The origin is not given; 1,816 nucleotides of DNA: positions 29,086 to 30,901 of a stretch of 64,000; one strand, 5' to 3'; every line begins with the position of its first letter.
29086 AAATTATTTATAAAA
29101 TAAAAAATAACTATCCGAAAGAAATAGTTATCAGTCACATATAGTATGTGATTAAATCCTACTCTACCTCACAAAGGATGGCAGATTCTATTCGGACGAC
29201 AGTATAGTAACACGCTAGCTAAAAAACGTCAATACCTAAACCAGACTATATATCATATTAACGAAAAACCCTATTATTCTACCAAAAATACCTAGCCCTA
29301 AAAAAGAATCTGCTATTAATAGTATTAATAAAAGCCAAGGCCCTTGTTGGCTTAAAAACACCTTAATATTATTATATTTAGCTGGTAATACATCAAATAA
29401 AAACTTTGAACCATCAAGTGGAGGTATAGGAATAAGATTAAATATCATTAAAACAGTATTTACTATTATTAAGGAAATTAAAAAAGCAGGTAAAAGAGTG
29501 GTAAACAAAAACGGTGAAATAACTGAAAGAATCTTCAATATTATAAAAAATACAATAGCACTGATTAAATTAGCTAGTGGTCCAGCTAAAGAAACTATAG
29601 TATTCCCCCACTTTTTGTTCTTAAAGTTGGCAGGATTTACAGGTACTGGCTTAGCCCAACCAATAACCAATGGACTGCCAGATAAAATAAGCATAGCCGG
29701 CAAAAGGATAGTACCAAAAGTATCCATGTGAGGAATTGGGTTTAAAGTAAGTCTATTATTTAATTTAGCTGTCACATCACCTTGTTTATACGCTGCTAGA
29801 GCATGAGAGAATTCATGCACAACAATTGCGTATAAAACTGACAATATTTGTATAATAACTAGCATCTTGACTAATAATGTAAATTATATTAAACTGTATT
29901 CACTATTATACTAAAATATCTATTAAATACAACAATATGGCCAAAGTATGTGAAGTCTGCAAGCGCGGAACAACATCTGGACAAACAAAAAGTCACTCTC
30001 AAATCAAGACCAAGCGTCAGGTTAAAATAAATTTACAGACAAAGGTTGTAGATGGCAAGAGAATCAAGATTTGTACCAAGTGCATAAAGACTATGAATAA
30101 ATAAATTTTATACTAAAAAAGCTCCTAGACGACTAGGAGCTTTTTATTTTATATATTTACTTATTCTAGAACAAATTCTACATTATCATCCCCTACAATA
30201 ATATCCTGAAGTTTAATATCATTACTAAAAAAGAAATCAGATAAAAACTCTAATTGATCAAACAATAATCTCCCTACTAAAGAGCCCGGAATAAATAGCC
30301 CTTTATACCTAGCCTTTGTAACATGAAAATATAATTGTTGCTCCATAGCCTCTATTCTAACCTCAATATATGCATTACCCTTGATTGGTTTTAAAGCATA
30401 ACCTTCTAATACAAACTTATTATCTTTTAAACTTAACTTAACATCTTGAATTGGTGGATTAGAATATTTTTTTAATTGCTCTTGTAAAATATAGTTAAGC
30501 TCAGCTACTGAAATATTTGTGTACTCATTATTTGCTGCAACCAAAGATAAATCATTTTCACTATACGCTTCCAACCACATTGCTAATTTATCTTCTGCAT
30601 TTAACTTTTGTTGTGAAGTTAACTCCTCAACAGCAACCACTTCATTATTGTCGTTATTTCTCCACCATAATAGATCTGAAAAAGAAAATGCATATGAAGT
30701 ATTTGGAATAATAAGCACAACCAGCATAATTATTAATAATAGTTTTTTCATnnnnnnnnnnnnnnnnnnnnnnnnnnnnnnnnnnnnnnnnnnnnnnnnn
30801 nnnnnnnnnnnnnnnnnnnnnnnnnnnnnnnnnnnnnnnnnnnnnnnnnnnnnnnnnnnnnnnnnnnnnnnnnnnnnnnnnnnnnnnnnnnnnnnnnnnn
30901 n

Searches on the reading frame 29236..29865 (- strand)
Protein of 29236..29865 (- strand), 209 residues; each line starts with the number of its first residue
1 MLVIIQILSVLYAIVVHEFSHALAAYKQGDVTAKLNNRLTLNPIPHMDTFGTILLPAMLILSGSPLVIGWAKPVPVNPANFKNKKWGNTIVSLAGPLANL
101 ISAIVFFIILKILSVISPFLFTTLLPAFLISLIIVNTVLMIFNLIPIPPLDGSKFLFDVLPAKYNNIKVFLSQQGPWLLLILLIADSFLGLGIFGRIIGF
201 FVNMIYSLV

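Call 32: search_protein_families(library=pfam, proteins=[window:29236-29865:-], max_evalue=0.01)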
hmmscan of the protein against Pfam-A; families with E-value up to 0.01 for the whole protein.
window:29236-29865:- (209 aa): 1 family
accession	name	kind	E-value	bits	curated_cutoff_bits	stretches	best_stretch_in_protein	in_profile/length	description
PF02163.28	Peptidase_M50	-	6.1e-15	55.6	27.2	2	7-113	3-103/221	Peptidase family M50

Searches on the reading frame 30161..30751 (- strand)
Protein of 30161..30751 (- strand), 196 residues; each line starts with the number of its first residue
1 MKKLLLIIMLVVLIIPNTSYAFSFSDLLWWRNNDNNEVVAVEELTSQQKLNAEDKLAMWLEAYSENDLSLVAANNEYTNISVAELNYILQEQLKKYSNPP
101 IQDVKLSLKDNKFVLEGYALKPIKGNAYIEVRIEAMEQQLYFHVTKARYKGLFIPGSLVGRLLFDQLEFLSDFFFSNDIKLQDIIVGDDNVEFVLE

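Call 13: find_encoding_contigs(protein=window:30161-30751:-, flank=3000, max_places=10)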
Protein window:30161-30751:- (196 aa): no gene with exactly this product is on record in the collection.

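Call 32: search_protein_families(library=pfam, proteins=[window:30161-30751:-], max_evalue=0.01)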
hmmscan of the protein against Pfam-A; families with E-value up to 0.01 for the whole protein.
window:30161-30751:- (196 aa): 1 family
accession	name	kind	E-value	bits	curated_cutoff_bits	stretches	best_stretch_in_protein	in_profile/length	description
PF23476.1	DUF7132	-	0.0027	18.3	27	1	106-180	24-97/106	Family of unknown function (DUF7132)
